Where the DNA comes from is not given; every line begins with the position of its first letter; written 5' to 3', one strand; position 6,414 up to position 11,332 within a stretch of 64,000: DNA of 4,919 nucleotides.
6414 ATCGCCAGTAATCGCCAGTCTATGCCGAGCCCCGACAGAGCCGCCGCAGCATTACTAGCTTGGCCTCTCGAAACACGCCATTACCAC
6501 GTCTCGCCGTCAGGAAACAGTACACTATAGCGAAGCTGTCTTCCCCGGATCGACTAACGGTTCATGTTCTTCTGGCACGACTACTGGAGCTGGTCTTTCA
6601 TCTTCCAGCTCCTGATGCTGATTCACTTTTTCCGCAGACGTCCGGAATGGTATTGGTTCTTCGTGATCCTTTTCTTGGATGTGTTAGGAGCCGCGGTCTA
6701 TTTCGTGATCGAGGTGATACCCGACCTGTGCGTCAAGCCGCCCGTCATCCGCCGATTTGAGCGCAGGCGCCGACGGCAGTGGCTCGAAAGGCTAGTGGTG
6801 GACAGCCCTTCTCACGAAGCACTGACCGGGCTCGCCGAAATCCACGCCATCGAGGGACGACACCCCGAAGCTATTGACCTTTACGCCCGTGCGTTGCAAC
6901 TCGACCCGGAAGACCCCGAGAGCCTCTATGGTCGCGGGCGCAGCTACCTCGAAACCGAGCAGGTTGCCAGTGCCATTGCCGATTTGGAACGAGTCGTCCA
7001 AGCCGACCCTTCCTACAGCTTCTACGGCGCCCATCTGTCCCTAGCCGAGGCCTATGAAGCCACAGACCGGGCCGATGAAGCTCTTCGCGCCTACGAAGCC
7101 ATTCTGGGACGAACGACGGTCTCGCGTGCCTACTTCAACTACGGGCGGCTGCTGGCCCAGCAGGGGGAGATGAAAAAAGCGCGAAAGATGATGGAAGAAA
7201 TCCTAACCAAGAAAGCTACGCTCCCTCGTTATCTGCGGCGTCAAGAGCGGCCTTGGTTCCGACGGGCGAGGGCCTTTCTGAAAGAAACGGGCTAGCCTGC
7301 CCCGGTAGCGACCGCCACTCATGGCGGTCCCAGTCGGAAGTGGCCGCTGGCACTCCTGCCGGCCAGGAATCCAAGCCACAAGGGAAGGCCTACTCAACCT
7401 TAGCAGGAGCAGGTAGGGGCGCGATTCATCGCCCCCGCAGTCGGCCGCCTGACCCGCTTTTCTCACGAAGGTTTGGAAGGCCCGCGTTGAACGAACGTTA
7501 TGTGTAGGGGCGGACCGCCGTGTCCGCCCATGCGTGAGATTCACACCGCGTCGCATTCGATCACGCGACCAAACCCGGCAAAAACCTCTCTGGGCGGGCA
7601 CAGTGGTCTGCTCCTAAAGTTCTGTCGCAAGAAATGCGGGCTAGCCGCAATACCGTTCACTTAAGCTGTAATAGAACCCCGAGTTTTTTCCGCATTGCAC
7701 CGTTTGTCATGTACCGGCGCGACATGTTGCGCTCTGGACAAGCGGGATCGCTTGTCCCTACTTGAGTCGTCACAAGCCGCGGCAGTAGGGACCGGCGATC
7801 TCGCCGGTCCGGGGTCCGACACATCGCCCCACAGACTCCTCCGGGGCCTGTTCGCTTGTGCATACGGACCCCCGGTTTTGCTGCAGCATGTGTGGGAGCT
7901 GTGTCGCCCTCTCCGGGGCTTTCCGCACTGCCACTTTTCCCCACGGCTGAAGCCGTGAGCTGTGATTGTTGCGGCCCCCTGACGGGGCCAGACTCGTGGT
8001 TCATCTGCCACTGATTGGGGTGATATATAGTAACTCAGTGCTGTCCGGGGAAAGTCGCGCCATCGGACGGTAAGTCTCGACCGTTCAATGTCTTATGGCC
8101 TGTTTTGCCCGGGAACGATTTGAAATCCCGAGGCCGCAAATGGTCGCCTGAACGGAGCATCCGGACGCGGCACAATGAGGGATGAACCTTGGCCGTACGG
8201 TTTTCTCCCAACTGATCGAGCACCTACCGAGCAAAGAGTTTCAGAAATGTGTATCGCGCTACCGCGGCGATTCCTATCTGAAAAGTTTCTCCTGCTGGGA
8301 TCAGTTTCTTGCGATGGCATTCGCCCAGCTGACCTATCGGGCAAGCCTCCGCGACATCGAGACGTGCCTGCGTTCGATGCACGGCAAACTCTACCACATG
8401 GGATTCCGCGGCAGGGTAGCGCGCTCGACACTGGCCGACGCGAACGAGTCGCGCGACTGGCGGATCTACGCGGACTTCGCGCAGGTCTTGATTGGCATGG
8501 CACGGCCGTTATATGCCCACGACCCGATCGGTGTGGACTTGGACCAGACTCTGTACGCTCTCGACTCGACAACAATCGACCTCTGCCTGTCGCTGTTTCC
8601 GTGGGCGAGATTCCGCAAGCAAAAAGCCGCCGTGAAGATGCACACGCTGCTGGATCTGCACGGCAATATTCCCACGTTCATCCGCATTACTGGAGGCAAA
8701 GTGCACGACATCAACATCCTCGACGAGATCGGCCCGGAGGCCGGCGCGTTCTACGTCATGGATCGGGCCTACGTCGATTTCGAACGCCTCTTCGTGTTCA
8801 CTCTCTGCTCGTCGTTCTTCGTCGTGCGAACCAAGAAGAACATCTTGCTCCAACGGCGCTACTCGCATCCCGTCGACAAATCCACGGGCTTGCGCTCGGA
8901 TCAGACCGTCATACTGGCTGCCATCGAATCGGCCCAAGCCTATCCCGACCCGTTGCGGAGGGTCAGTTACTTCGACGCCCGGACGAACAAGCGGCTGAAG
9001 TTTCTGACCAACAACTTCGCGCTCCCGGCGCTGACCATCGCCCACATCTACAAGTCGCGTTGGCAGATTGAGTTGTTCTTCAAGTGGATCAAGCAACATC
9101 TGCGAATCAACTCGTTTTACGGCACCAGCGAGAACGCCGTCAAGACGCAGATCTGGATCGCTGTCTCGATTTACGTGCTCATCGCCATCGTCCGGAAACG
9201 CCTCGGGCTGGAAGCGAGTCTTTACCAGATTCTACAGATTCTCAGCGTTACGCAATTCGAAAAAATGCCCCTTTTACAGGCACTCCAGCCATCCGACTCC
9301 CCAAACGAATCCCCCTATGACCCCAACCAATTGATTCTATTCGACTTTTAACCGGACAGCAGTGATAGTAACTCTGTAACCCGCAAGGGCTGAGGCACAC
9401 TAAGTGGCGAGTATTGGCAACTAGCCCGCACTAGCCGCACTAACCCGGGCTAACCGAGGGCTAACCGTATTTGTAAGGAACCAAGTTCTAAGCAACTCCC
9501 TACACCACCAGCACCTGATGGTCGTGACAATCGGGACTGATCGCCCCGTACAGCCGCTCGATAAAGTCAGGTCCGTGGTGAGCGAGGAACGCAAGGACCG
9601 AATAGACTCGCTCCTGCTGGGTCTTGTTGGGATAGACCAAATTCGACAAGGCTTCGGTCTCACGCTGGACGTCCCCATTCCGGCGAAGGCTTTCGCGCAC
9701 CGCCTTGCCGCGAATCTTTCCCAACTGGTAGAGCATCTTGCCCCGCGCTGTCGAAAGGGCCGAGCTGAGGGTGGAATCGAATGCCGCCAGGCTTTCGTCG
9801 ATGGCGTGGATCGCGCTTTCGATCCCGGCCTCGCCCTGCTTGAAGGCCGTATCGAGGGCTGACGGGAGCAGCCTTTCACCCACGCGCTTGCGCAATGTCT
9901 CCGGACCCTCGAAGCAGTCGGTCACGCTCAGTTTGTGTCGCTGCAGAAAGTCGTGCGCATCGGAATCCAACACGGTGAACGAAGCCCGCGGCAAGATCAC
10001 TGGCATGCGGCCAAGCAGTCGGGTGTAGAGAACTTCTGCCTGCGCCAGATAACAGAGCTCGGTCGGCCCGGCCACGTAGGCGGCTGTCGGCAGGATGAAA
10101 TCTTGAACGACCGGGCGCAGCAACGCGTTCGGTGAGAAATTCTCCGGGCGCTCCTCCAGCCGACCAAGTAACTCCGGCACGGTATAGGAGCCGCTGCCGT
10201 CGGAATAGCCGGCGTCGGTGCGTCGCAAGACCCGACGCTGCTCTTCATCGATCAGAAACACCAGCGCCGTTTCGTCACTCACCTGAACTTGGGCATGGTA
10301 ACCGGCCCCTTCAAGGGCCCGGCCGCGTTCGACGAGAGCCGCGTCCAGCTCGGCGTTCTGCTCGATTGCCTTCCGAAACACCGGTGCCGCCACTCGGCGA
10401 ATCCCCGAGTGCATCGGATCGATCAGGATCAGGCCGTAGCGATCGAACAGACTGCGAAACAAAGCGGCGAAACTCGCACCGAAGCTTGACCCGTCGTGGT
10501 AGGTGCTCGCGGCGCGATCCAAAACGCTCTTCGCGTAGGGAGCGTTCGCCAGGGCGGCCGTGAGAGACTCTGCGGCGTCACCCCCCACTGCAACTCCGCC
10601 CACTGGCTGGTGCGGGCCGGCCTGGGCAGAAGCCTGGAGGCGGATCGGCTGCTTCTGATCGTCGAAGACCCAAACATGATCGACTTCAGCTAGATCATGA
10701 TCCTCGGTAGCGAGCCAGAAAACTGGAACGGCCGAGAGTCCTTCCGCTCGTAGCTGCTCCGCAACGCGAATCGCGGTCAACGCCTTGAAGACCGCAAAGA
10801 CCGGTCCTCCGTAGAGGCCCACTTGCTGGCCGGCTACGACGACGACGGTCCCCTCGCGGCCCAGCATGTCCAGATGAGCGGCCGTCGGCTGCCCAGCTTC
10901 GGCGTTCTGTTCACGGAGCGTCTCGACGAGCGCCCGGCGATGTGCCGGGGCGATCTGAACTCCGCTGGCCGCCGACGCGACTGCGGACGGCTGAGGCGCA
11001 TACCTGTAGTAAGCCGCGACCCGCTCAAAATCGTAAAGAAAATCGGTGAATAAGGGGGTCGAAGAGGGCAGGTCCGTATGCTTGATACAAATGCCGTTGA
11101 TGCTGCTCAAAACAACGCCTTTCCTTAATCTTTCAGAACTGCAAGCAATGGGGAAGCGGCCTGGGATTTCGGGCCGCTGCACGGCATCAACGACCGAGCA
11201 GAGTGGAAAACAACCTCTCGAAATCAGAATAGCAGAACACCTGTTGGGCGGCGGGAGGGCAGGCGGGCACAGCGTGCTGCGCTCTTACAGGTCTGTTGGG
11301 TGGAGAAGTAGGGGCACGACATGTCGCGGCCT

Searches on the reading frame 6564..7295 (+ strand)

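Call 75: search_protein_families(library=pfam, proteins=[window:6564-7295:+], max_evalue=0.00001)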
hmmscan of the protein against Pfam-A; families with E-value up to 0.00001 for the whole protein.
window:6564-7295:+ (243 aa): 14 families
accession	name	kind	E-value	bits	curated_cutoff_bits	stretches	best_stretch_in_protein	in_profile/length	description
PF07719.23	TPR_2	-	1.7e-19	68.7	27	1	85-117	2-34/34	Tetratricopeptide repeat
PF13432.12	TPR_16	-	2e-18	66.9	32.7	2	122-182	1-59/65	Tetratricopeptide repeat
PF14559.12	TPR_19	-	3.8e-16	59.6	25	1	97-149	4-56/68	Tetratricopeptide repeat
PF00515.34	TPR_1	-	4.7e-16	58.3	27.8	1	85-117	2-34/34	Tetratricopeptide repeat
PF13181.12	TPR_8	-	9.1e-16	57.1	25.7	0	188-214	2-28/34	Tetratricopeptide repeat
PF13428.12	TPR_14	-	1.7e-15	56.4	23.5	0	85-125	2-42/44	Tetratricopeptide repeat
PF13424.12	TPR_12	-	1.6e-13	51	30.1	1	86-147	5-74/77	Tetratricopeptide repeat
PF13431.12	TPR_17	-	5.5e-12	45.4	24.4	0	106-138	1-33/34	Tetratricopeptide repeat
PF13371.12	TPR_9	-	8.1e-11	42.2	35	1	92-150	3-61/73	Tetratricopeptide repeat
PF12895.13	ANAPC3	-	1.2e-10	42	27.2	1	99-179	4-81/82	Anaphase-promoting complex, cyclosome, subunit 3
PF13174.12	TPR_6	-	1.4e-10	41.5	26.3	0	119-149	1-31/33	Tetratricopeptide repeat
PF13176.12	TPR_7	-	8.1e-09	35.3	27.9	0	86-118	1-35/36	Tetratricopeptide repeat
PF13414.12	TPR_11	-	1.9e-08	34.3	26.8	1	95-130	5-40/42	TPR repeat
PF07721.20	TPR_4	-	7.1e-07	29.7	27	0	156-178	3-25/26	Tetratricopeptide repeat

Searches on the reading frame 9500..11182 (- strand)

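Call 75: search_protein_families(library=pfam, proteins=[window:9500-11182:-], max_evalue=0.00001)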
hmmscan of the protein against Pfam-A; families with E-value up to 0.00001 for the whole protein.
window:9500-11182:- (560 aa): 2 families
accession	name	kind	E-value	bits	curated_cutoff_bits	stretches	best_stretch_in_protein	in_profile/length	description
PF10079.15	Rossmann-like_BshC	-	1.4e-83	281.8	27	1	34-399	4-379/380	Bacillithiol biosynthesis BshC, N-terminal Rossmann-like domain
PF24850.1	CC_BshC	-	7.5e-24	84.8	27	1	402-558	1-157/159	Bacillithiol biosynthesis BshC, C-terminal coiled-coil domain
